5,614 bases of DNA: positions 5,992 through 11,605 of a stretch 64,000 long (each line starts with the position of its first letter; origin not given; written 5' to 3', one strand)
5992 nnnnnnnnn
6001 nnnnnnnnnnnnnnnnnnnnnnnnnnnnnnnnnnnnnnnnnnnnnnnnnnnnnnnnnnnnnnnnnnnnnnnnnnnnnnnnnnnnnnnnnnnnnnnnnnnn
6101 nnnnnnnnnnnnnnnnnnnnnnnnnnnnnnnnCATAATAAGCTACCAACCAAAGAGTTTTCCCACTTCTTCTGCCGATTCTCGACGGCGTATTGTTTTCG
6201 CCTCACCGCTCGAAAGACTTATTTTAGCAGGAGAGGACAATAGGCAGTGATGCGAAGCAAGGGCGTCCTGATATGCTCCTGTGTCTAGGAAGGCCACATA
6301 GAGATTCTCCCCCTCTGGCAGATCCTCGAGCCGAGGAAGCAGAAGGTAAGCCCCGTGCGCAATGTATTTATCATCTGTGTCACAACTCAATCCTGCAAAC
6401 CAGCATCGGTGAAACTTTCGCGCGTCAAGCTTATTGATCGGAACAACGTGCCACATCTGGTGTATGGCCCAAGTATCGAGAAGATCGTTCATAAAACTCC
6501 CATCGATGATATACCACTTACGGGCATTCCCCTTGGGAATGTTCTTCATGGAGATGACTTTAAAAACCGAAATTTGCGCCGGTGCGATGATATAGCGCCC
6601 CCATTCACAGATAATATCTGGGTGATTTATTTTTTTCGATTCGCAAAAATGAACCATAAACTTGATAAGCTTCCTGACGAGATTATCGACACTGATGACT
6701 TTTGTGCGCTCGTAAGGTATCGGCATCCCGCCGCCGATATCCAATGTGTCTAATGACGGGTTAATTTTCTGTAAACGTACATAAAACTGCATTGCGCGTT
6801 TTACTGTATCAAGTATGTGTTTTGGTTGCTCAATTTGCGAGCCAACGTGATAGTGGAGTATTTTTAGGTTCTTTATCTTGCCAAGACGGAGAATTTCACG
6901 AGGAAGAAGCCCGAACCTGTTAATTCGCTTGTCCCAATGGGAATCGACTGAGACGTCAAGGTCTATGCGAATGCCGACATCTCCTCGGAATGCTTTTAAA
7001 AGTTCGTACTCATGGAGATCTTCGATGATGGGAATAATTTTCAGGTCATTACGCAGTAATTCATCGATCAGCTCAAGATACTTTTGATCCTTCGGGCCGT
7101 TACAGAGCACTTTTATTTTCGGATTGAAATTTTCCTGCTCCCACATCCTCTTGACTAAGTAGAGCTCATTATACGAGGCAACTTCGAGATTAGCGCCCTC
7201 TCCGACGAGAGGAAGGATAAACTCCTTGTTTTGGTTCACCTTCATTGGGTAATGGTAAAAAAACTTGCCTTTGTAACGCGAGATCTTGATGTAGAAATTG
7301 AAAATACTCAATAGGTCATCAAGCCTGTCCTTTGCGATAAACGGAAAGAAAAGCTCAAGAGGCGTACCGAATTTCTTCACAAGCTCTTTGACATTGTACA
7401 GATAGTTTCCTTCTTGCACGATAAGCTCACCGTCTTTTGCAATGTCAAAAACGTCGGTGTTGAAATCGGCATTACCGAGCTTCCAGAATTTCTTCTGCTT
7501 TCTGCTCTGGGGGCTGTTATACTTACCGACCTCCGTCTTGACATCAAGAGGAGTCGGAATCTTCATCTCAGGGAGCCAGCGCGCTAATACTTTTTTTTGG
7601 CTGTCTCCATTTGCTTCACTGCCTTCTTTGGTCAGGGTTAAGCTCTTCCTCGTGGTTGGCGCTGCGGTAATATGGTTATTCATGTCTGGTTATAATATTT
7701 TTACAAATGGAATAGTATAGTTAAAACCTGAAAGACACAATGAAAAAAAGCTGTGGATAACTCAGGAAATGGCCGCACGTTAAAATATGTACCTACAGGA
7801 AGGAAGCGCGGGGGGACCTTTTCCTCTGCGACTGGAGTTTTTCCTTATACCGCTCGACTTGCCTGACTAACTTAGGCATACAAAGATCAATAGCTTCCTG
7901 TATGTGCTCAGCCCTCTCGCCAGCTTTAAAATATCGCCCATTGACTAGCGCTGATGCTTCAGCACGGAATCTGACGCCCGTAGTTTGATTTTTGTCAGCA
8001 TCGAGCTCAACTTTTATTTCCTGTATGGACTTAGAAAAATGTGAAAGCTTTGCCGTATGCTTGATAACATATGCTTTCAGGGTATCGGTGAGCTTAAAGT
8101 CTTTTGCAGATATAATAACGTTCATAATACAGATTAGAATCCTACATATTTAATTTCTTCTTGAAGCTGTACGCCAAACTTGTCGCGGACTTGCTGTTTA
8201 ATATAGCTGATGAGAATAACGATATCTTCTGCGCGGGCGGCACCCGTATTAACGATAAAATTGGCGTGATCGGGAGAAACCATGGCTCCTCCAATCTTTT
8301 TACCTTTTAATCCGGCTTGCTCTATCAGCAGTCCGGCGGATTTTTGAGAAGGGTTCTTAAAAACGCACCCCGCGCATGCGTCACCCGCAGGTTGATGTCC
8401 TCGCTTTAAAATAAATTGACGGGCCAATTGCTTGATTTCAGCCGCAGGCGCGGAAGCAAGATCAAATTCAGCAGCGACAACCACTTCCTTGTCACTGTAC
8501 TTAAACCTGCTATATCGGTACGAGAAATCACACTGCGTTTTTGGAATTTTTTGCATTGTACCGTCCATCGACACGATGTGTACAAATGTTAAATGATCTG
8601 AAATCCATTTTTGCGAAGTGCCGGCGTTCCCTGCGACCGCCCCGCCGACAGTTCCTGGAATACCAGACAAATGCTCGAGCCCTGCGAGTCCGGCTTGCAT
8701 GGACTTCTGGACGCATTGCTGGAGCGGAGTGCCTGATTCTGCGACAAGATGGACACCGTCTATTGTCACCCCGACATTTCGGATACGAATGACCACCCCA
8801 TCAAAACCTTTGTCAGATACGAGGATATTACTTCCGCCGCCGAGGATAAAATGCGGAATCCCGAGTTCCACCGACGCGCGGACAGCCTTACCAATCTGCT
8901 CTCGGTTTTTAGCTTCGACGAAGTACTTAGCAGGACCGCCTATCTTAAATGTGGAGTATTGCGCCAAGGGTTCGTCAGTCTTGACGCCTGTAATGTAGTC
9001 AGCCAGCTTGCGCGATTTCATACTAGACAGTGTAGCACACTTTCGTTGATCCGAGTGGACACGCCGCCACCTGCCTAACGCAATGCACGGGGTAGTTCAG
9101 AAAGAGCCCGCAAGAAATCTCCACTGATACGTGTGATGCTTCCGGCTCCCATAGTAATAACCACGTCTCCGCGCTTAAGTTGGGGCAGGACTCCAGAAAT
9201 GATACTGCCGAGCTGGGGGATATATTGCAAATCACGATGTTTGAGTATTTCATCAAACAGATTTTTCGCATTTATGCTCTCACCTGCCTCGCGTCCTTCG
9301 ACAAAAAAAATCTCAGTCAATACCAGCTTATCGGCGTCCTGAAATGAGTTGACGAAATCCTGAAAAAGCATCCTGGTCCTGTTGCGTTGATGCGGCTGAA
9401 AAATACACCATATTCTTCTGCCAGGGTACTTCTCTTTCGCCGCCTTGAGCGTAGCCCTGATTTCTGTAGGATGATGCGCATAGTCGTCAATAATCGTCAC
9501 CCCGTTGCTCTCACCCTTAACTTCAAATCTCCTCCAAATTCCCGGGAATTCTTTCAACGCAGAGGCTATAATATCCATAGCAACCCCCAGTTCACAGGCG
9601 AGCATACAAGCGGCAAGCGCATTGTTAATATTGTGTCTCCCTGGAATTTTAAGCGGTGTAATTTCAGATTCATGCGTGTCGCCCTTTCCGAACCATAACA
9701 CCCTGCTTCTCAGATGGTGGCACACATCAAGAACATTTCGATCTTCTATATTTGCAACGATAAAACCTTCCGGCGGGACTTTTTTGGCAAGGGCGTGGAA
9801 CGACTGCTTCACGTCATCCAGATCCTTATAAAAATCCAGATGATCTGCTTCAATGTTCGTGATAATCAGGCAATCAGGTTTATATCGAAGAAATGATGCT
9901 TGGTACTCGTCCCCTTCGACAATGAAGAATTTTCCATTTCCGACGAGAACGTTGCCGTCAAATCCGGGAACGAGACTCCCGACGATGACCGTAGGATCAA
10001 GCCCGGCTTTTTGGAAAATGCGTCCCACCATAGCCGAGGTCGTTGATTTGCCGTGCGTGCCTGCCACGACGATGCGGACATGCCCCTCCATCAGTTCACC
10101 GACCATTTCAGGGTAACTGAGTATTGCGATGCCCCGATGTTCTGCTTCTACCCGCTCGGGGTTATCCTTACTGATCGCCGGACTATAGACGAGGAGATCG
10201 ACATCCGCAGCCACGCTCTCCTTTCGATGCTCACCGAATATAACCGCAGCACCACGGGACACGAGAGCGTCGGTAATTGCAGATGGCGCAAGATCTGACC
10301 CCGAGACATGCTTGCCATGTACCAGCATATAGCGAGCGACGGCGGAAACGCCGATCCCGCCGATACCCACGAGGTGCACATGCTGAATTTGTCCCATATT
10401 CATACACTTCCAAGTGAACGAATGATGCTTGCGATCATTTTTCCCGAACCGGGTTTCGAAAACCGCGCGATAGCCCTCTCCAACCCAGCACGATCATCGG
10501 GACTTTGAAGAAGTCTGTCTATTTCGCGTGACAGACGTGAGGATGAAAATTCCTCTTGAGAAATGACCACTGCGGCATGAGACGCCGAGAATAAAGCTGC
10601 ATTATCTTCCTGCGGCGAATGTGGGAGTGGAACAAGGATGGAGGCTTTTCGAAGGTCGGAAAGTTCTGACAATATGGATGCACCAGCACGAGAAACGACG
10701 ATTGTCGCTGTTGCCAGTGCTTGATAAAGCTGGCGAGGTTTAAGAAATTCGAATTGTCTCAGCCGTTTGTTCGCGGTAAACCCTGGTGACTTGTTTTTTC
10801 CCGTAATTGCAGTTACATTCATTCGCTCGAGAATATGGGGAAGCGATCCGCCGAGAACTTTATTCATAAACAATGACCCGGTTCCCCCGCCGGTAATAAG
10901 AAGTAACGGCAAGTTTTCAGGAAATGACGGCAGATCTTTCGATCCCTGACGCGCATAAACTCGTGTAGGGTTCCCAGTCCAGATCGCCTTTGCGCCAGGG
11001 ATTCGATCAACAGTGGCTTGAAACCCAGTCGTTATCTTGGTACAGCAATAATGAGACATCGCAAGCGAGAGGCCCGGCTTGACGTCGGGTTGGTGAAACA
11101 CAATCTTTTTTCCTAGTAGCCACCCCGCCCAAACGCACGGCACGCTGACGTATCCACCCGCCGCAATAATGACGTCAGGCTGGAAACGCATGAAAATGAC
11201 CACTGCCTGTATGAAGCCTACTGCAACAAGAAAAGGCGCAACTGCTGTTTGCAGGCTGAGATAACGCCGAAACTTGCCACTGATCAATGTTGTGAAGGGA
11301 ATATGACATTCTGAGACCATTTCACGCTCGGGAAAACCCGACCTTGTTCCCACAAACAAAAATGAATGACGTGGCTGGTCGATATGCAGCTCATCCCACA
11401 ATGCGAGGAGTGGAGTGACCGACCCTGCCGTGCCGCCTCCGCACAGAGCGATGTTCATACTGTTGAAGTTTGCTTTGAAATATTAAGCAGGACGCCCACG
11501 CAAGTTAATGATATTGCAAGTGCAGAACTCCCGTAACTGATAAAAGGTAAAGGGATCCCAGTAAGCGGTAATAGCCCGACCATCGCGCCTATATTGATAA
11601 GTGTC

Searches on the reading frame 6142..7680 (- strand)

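Call 43: search_protein_families(library=pfam, proteins=[window:6142-7680:-], max_evalue=0.00001)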
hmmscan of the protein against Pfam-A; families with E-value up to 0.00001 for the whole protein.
window:6142-7680:- (512 aa): 1 family
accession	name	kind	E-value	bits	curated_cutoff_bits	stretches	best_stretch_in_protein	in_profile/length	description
PF02784.22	Orn_Arg_deC_N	-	1.7e-25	90.3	23.4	1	139-366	17-247/247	Pyridoxal-dependent decarboxylase, pyridoxal binding domain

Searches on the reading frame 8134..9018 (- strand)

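Call 43: search_protein_families(library=pfam, proteins=[window:8134-9018:-], max_evalue=0.00001)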
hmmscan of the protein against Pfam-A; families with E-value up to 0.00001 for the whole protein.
window:8134-9018:- (294 aa): 2 families
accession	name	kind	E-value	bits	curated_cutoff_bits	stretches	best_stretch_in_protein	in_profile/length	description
PF02873.21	MurB_C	-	7.6e-32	109.9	27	1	195-292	2-99/99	UDP-N-acetylenolpyruvoylglucosamine reductase, C-terminal domain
PF01565.28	FAD_binding_4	-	3.7e-20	72.5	26.4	1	31-157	2-137/139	FAD binding domain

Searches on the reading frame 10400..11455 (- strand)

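Call 43: search_protein_families(library=pfam, proteins=[window:10400-11455:-], max_evalue=0.00001)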
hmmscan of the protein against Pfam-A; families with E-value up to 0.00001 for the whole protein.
window:10400-11455:- (351 aa): 2 families
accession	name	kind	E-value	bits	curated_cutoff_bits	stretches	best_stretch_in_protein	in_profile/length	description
PF03033.26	Glyco_transf_28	-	9.7e-20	71.5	26.2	1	2-141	1-137/139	Glycosyltransferase family 28 N-terminal domain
PF04101.22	Glyco_tran_28_C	-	1.2e-18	68.2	22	1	185-324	2-149/166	Glycosyltransferase family 28 C-terminal domain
